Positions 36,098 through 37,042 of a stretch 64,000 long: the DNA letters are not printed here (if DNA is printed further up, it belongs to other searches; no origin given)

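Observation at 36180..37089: Stand-alone TIR-domain gene on an AT-rich islet wedged between nusA and the Clp operon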

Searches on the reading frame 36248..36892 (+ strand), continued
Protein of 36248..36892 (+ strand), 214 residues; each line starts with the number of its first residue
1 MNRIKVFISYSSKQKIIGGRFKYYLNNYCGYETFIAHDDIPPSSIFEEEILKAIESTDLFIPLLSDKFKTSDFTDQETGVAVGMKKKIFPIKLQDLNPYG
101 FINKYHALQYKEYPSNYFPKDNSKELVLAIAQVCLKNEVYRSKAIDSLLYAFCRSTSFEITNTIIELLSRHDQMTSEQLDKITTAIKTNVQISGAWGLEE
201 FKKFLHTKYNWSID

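Call 21: search_protein_families(library=padloc, proteins=[L021:7746-8603:+, L028:7560-8603:+, L056:7665-8651:+, L058:7725-8651:+, L034:5132-6223:+, L022:7962-8675:+, L023:3907-4557:+, L062:5907-6842:+, L065:172-1098:+, L012:8001-8642:+], max_evalue=0.01)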
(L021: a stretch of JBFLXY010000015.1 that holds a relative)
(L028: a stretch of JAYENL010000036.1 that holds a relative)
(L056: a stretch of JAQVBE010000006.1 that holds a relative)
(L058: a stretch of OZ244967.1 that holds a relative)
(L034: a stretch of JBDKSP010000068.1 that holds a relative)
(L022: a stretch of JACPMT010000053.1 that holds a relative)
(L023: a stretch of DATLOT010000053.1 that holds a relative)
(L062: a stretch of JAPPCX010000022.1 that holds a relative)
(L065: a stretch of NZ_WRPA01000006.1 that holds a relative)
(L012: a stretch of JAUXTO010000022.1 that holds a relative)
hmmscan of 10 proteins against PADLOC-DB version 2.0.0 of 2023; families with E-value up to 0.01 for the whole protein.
L021:7746-8603:+ (285 aa): 7 families
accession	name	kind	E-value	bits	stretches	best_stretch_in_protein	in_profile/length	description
PDLC00434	ThsB1|ThsB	-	5.4e-09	33.6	1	89-174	140-226/396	TIR-like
PDLC02012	SAVED5--SAVED_TIR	-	3.3e-06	24.4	1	89-160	15-87/404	-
PDLC00419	ThsB1|ThsB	-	1.6e-05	22.8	1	86-176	26-124/165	TIR-like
PDLC03825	spbK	-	4.2e-05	21.1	1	8-113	61-174/308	-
PDLC00436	ThsB1|ThsB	-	9.7e-05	19.9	1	87-168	35-120/183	TIR-like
PDLC05062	PDC-S66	-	0.0017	15.9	1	88-161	149-223/282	-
PDLC02962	RT-TIR_XII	-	0.003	14.5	1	50-169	310-428/478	single gene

L028:7560-8603:+ (347 aa): 1 family
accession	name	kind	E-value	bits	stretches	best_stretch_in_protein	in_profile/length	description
PDLC00434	ThsB1|ThsB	-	0.00093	16.4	1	149-232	140-224/396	TIR-like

L056:7665-8651:+ (328 aa): 5 families
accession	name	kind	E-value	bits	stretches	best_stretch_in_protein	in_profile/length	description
PDLC00434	ThsB1|ThsB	-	1.8e-06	25.3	1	52-197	73-225/396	TIR-like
PDLC00419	ThsB1|ThsB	-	6.6e-05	20.8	1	106-219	22-146/165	TIR-like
PDLC00436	ThsB1|ThsB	-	0.00025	18.6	1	92-198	16-130/183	TIR-like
PDLC02012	SAVED5--SAVED_TIR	-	0.00028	18.1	1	113-185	15-88/404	-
PDLC00423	ThsB1|ThsB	-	0.0021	15.8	1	92-202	17-135/190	TIR-like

L058:7725-8651:+ (308 aa): 2 families
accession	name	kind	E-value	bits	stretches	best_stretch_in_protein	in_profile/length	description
PDLC00434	ThsB1|ThsB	-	0.00058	17.1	1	106-234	154-275/396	TIR-like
PDLC00419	ThsB1|ThsB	-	0.0015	16.4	1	88-179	24-123/165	TIR-like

L034:5132-6223:+ (363 aa): 5 families
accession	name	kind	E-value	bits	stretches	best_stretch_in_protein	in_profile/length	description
PDLC02012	SAVED5--SAVED_TIR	-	3.7e-07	27.6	1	160-232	15-88/404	-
PDLC00434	ThsB1|ThsB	-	1.3e-05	22.5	1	160-243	140-224/396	TIR-like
PDLC05062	PDC-S66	-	0.00032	18.2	1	160-232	150-223/282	-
PDLC02962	RT-TIR_XII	-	0.0018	15.2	1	126-240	315-428/478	single gene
PDLC02961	RT-TIR_XII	-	0.0054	13.7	1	125-232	313-416/475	single gene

L022:7962-8675:+ (237 aa): 9 families
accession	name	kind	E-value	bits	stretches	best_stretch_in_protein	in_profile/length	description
PDLC00434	ThsB1|ThsB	-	9.3e-09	32.8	1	9-98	134-224/396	TIR-like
PDLC00419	ThsB1|ThsB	-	2.1e-06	25.7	1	13-92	27-110/165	TIR-like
PDLC04108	PD-T7-3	-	2.9e-06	24.7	1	127-227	317-419/432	-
PDLC05062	PDC-S66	-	3.9e-06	24.5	1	6-88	141-224/282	-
PDLC00436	ThsB1|ThsB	-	1.3e-05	22.8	1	14-94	36-120/183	TIR-like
PDLC02421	Aga_TIR-PNTD1-PNTD2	-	0.00013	19.2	1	16-108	6-104/430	Class I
PDLC05001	PDC-S34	-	0.00089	16.3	1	147-210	294-357/384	-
PDLC02012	SAVED5--SAVED_TIR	-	0.0013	15.9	1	15-83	15-83/404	-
PDLC02403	Aga_TIR-PNTD1-PNTD2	-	0.0035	14.4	0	16-110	5-105/443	Class I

L023:3907-4557:+ (216 aa): 9 families
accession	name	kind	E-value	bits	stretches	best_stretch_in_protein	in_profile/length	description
PDLC00436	ThsB1|ThsB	-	1.3e-08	32.6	1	5-84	37-120/183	TIR-like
PDLC05062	PDC-S66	-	2.6e-06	25.1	1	4-77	149-223/282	-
PDLC00419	ThsB1|ThsB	-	4.9e-06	24.4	1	5-85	29-113/165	TIR-like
PDLC00425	ThsB1|ThsB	-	6.6e-06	23.5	1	4-97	252-352/389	TIR-like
PDLC00423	ThsB1|ThsB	-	1.2e-05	23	1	5-90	37-131/190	TIR-like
PDLC02012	SAVED5--SAVED_TIR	-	3.3e-05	21.2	1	5-78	15-89/404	-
PDLC00434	ThsB1|ThsB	-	0.00048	17.3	1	6-80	141-216/396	TIR-like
PDLC00422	ThsB1|ThsB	-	0.00063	17.3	1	3-95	40-141/194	TIR-like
PDLC00437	ThsB1|ThsB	-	0.0059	14.7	1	39-95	23-81/129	TIR-like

L062:5907-6842:+ (311 aa): 5 families
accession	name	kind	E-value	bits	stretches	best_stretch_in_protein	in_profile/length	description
PDLC02012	SAVED5--SAVED_TIR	-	1.1e-08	32.6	1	20-91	15-87/404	-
PDLC00434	ThsB1|ThsB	-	2.1e-05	21.8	1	20-97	140-218/396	TIR-like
PDLC00419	ThsB1|ThsB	-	0.00012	19.9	1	17-98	26-111/165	TIR-like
PDLC05062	PDC-S66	-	0.00016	19.3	1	21-92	151-223/282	-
PDLC00436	ThsB1|ThsB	-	0.00055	17.5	1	20-96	37-117/183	TIR-like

L065:172-1098:+ (308 aa): 2 families
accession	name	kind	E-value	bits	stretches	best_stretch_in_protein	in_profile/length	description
PDLC00434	ThsB1|ThsB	-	0.00037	17.7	1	106-235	154-276/396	TIR-like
PDLC00419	ThsB1|ThsB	-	0.0064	14.3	1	87-178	23-122/165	TIR-like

L012:8001-8642:+ (213 aa): 7 families
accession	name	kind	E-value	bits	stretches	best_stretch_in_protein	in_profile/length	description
PDLC05001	PDC-S34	-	6e-05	20.2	1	137-192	297-351/384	-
PDLC02421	Aga_TIR-PNTD1-PNTD2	-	6.7e-05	20.2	1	1-101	1-105/430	Class I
PDLC00419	ThsB1|ThsB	-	0.00019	19.3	1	4-109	28-142/165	TIR-like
PDLC02403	Aga_TIR-PNTD1-PNTD2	-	0.0015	15.7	1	28-110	27-113/443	Class I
PDLC04108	PD-T7-3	-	0.0016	15.7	1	138-192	341-396/432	-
PDLC00425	ThsB1|ThsB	-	0.0054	13.9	0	50-111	304-368/389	TIR-like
PDLC00434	ThsB1|ThsB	-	0.0058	13.8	1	5-88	140-223/396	TIR-like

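Call 22: search_protein_families(library=ncbifam, proteins=[L021:7746-8603:+, L028:7560-8603:+, L056:7665-8651:+, L058:7725-8651:+, L034:5132-6223:+, L022:7962-8675:+, L023:3907-4557:+, L062:5907-6842:+, L065:172-1098:+, L012:8001-8642:+], max_evalue=0.01)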
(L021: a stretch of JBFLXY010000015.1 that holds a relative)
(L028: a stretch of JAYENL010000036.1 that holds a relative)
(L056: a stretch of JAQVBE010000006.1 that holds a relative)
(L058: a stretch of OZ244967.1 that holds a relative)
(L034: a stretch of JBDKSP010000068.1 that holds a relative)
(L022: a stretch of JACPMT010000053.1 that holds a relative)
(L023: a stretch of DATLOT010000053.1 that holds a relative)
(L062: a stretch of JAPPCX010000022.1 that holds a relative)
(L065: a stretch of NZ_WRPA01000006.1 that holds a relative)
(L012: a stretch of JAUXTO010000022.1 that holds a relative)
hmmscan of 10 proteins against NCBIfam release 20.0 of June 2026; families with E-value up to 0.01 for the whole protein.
L021:7746-8603:+ (285 aa): 2 families
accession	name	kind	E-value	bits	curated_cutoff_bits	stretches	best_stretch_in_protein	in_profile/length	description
NF058526.1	Thoeris_type3_ThcB4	equivalog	1.8e-13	50.1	220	1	85-174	125-215/375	Thoeris type III anti-phage system protein ThcB4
NF042941.1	Retron_TIR_antiphage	equivalog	2.3e-08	33.2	600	1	87-169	339-422/464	TIR domain-containing anti-phage reverse transcriptase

L028:7560-8603:+ (347 aa): 2 families
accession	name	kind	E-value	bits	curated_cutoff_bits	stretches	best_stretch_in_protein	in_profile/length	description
NF058526.1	Thoeris_type3_ThcB4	equivalog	1.1e-07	31.1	220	1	149-234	129-215/375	Thoeris type III anti-phage system protein ThcB4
NF042941.1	Retron_TIR_antiphage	equivalog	2e-06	26.9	600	1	94-229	290-422/464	TIR domain-containing anti-phage reverse transcriptase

L056:7665-8651:+ (328 aa): 2 families
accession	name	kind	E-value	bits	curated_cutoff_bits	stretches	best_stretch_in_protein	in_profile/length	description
NF042941.1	Retron_TIR_antiphage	equivalog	4e-08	32.5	600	1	80-193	308-422/464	TIR domain-containing anti-phage reverse transcriptase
NF058526.1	Thoeris_type3_ThcB4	equivalog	1.7e-06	27.1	220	1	113-196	129-213/375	Thoeris type III anti-phage system protein ThcB4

L058:7725-8651:+ (308 aa): 2 families
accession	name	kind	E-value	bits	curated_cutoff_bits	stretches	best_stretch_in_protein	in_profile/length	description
NF042941.1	Retron_TIR_antiphage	equivalog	2.3e-05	23.4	600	1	83-172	331-421/464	TIR domain-containing anti-phage reverse transcriptase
NF058526.1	Thoeris_type3_ThcB4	equivalog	0.0003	19.8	220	1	109-177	146-214/375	Thoeris type III anti-phage system protein ThcB4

L034:5132-6223:+ (363 aa): 3 families
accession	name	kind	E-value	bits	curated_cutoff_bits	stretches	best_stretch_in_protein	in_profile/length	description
NF058526.1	Thoeris_type3_ThcB4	equivalog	2.2e-12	46.5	220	1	160-245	129-215/375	Thoeris type III anti-phage system protein ThcB4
NF042941.1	Retron_TIR_antiphage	equivalog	2.6e-09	36.4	600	1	159-240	340-422/464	TIR domain-containing anti-phage reverse transcriptase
NF040588.1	FxsC_Nterm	equivalog_domain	0.0016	18.4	130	1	187-238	48-98/182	TIR-like protein FxsC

L022:7962-8675:+ (237 aa): 3 families
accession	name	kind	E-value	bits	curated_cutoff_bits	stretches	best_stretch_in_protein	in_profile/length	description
NF058526.1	Thoeris_type3_ThcB4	equivalog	2.1e-14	53.1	220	1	12-94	126-209/375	Thoeris type III anti-phage system protein ThcB4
NF042941.1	Retron_TIR_antiphage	equivalog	1.4e-09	37.3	600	1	12-94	338-421/464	TIR domain-containing anti-phage reverse transcriptase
NF040588.1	FxsC_Nterm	equivalog_domain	0.0039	17.2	130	1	43-87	49-92/182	TIR-like protein FxsC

L023:3907-4557:+ (216 aa): 3 families
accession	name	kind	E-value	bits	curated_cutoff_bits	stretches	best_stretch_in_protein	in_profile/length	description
NF042941.1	Retron_TIR_antiphage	equivalog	1.4e-09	37.3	600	1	3-82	339-419/464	TIR domain-containing anti-phage reverse transcriptase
NF058526.1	Thoeris_type3_ThcB4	equivalog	5.2e-07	28.8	220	1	6-81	130-206/375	Thoeris type III anti-phage system protein ThcB4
NF040588.1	FxsC_Nterm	equivalog_domain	0.0051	16.8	130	1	33-77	49-92/182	TIR-like protein FxsC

L062:5907-6842:+ (311 aa): 2 families
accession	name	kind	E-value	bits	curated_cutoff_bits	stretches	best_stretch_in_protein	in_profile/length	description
NF058526.1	Thoeris_type3_ThcB4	equivalog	1.2e-10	40.8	220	1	20-105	129-215/375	Thoeris type III anti-phage system protein ThcB4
NF042941.1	Retron_TIR_antiphage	equivalog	1.7e-09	37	600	1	20-98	341-420/464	TIR domain-containing anti-phage reverse transcriptase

L065:172-1098:+ (308 aa): 2 families
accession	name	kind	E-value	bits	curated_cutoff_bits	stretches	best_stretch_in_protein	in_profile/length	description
NF042941.1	Retron_TIR_antiphage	equivalog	6.4e-05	21.9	600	1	88-170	336-419/464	TIR domain-containing anti-phage reverse transcriptase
NF058526.1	Thoeris_type3_ThcB4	equivalog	0.00017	20.6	220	1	109-177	146-214/375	Thoeris type III anti-phage system protein ThcB4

L012:8001-8642:+ (213 aa): 2 families
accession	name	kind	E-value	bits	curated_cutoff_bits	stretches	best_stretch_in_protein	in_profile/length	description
NF058526.1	Thoeris_type3_ThcB4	equivalog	8.5e-06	24.8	220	1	5-85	129-209/375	Thoeris type III anti-phage system protein ThcB4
NF042941.1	Retron_TIR_antiphage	equivalog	3.6e-05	22.8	600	1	6-92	342-432/464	TIR domain-containing anti-phage reverse transcriptase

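Call 26: predict_structure(alignment_id=A1)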
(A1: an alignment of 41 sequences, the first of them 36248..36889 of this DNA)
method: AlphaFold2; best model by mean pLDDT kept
length: 214 residues; sequences in the alignment: 41
mean_pLDDT: 91.4   pTM: 0.89
mean pLDDT of the five models: 91.4, 90.5, 90.4, 90.3, 88.5
residues with pLDDT >= 90: 155; 70-90: 51; 50-70: 8; < 50: 0
segments of 3 or more residues with pLDDT < 50: none
pLDDT, mean of each block of 10 residues (from residue 1): 94 92 98 86 85 95 91 86 93 77 78 87 96 94 97 97 96 92 96 96 96 88
secondary structure, 60 per line:
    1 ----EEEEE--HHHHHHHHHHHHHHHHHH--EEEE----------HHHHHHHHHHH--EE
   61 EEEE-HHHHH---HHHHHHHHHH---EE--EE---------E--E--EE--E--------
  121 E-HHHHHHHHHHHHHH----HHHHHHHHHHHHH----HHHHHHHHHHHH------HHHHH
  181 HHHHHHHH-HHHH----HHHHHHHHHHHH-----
elements in order: E5-9 H12-29 E32-35 H46-56 E59-64 H66-70 H74-83 H123-136 H141-153 H158-169 H176-188 H190-193 H198-209

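Call 30: fold_search(model_id=the predicted structure, library=pdb)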
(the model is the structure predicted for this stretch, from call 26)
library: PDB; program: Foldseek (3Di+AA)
matches with E <= 10: 1514; with E <= 0.001: 84
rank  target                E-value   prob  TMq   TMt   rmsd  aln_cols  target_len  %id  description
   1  8qlp_E                1.1e-05  1.00  0.49  0.27   6.0       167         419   20  CryoEM structure of the RNA/DNA bound SPARTA (BabAgo/TIR-APAZ) tetrameric complex (released 2024-01-31)
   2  8i87_C                1.3e-05  1.00  0.47  0.26   9.7       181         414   19  Cryo-EM structure of TIR-APAZ/Ago-gRNA-DNA complex (released 2023-07-19)
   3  8u72_F                1.4e-05  1.00  0.51  0.28   5.6       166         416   21  Cryo-EM structure of the SPARTA oligomer with guide RNA and target DNA (released 2024-06-12)
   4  8isy_B                1.4e-05  1.00  0.48  0.24   7.3       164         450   20  Cryo-EM structure of free-state Crt-SPARTA (released 2023-10-18)
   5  8spo_I                1.5e-05  1.00  0.50  0.30   5.7       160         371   21  Tetramerized activation of MapSPARTA bound with NAD+ (released 2023-08-23)
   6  8qlp_M                1.6e-05  1.00  0.50  0.27   5.9       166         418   19  CryoEM structure of the RNA/DNA bound SPARTA (BabAgo/TIR-APAZ) tetrameric complex (released 2024-01-31)
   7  6o0u_A                2.2e-05  1.00  0.44  0.64   4.4       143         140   17  Crystal structure of the TIR domain H685A mutant from human SARM1 (released 2019-09-04)
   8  4w8h_A                2.9e-05  1.00  0.41  0.65   2.8       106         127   23  Crystal structure of the TIR domain of the Toll-related Receptor TRR-2 from the lower metazoan Hydra magnipapillata (c (released 2015-09-09)
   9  9mw2_A                3.9e-05  1.00  0.45  0.70   3.3       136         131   18  Structure of SARM1 TIR domain bound to G6831 (released 2026-02-04)
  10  9ugj_F                4.1e-05  1.00  0.40  0.60   4.0       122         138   19  Structure of SARM1 bound to SIR3-ADPR (released 2026-02-18)
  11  4w8g                  4.9e-05  1.00  0.43  0.71   2.2       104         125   24  Crystal structure of the TIR domain of the Toll-related Receptor TRR-2 from the lower metazoan Hydra magnipapillata (cry (released 2015-09-09)
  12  8d0g_B                5.2e-05  1.00  0.43  0.64   4.5       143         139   17  Human SARM1 TIR domain bound to NB-3-ADPRP (released 2022-09-21)
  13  8z92_E                5.2e-05  1.00  0.49  0.27   6.5       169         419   20  Crystal structure of CrtAgo/TIR-APAZ in complex with guide DNA and 16-nt target DNA (released 2025-03-12)
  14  7xoz_A                5.2e-05  1.00  0.41  0.53  14.6       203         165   12  Crystal structure of RPPT-TIR (released 2023-11-08)
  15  7fcc                  5.9e-05  1.00  0.48  0.67   3.7       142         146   17  IL-1RAcPb TIR domain (released 2022-07-20)
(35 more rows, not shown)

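Call 34: search_protein_families(library=pfam, proteins=[L006:8008-10380:-, L006:6015-8006:-, L014:4909-5574:+, L014:6505-8853:+, L016:8425-9855:+, L013:8813-10771:-, L013:10768-12507:-, L009:4425-5492:+, L009:6351-7148:+, L012:7352-7891:+], max_evalue=0.00001)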
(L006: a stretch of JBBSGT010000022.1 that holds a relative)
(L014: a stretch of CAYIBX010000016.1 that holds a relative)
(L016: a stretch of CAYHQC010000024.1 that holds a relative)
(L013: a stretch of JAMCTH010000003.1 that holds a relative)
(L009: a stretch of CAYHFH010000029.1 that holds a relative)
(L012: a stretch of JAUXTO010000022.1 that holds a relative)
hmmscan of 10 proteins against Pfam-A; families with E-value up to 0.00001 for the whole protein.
L006:8008-10380:- (790 aa): 5 families
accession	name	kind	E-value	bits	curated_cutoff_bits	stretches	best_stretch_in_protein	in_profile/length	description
PF04851.21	ResIII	-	2e-34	119.3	22.5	1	147-302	2-163/164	Type III restriction enzyme, res subunit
PF00270.35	DEAD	-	7.3e-15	55.5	26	1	157-306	8-165/167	DEAD/DEAH box helicase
PF18766.7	SWI2_SNF2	-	3.2e-14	53.5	26.7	1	169-303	19-157/221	SWI2/SNF2 ATPase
PF04313.20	HSDR_N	-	2.4e-08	34.5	25.1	1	25-100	116-195/198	Type I restriction enzyme R protein N terminus (HSDR_N)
PF00271.37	Helicase_C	-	4.5e-07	30.6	23.5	1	421-522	14-109/110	Helicase conserved C-terminal domain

L006:6015-8006:- (663 aa): 4 families
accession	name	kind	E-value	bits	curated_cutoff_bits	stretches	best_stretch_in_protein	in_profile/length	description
PF02384.22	N6_Mtase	-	1.2e-60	206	20.4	1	145-448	3-276/311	N-6 DNA Methylase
PF01420.25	Methylase_S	-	8.8e-19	68.8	22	1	494-645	2-163/168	Type I restriction modification DNA specificity domain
PF01170.24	UPF0020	-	5.1e-10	39.8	22.3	1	178-341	20-172/197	RMKL-like, methyltransferase domain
PF07669.17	Eco57I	-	1.8e-06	28.6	25.3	1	269-366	69-165/171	Eco57I restriction-modification methylase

L014:4909-5574:+ (221 aa): 2 families
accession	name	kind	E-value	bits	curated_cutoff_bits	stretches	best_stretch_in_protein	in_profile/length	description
PF04002.20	RadC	-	2.3e-43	147.4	22.1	1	103-219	3-120/121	RadC-like JAB domain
PF20582.4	UPF0758_N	-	2.7e-25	88.7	27.1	1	4-79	1-76/77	UPF0758 N-terminal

L014:6505-8853:+ (782 aa): 7 families
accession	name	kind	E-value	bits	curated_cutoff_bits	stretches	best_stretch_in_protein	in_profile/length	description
PF04851.21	ResIII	-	1.3e-41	142.7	22.5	1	163-320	3-163/164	Type III restriction enzyme, res subunit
PF08463.15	EcoEI_R_C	-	7.6e-31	107.8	24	1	626-781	1-163/163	EcoEI R protein C-terminal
PF18766.7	SWI2_SNF2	-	9.7e-19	68.3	26.7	1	167-361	1-197/221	SWI2/SNF2 ATPase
PF00270.35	DEAD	-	2e-12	47.6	26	1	175-322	7-163/167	DEAD/DEAH box helicase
PF00271.37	Helicase_C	-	1.3e-08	35.5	23.5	1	407-520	6-109/110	Helicase conserved C-terminal domain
PF13588.12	HSDR_N_2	-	2.6e-08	34.4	25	1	28-105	12-90/110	Type I restriction enzyme R protein N terminus (HSDR_N)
PF04313.20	HSDR_N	-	9.2e-08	32.6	25.1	1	39-107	117-188/198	Type I restriction enzyme R protein N terminus (HSDR_N)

L016:8425-9855:+ (476 aa): 5 families
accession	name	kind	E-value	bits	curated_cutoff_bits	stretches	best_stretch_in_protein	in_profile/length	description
PF02384.22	N6_Mtase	-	1.5e-72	245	20.4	1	141-448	2-310/311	N-6 DNA Methylase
PF12161.14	HsdM_N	-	2.2e-12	48.2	24.5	1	8-131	5-135/135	HsdM N-terminal domain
PF01170.24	UPF0020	-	4.3e-08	33.5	22.3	1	172-285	17-137/197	RMKL-like, methyltransferase domain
PF07669.17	Eco57I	-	1.7e-07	32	25.3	1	265-357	70-171/171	Eco57I restriction-modification methylase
PF20473.4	MmeI_Mtase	-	3e-06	27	27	0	186-246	22-88/259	MmeI, DNA-methyltransferase domain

L013:8813-10771:- (652 aa): 2 families
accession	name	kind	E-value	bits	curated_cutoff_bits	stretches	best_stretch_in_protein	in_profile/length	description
PF00664.28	ABC_membrane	-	6.4e-50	170.8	28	1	57-359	2-273/274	ABC transporter transmembrane region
PF00005.33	ABC_tran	-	4.3e-31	108.8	25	1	423-571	2-137/137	ABC transporter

L013:10768-12507:- (579 aa): 3 families
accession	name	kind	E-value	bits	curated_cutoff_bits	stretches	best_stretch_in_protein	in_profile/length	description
PF00664.28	ABC_membrane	-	2.2e-41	142.8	28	1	15-285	1-273/274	ABC transporter transmembrane region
PF00005.33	ABC_tran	-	4.8e-30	105.4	25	1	349-497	1-136/137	ABC transporter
PF02463.25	SMC_N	-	9.7e-08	32.1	40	0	389-538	110-209/220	RecF/RecN/SMC N terminal domain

L009:4425-5492:+ (355 aa): 1 family
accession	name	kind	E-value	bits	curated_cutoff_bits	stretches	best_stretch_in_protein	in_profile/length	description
PF02749.22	QRPTase_N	-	3.1e-11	43.8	27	1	21-120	3-80/82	Quinolinate phosphoribosyl transferase, N-terminal domain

L009:6351-7148:+ (265 aa): 1 family
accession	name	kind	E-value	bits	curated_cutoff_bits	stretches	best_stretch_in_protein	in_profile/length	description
PF02540.23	NAD_synthase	-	3.5e-72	242.9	21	1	11-252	3-242/242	NAD synthase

L012:7352-7891:+ (179 aa): 1 family
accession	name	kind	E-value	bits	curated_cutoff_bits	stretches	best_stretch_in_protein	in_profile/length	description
PF00857.26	Isochorismatase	-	5.6e-47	160.5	27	1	7-173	2-173/175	Isochorismatase domain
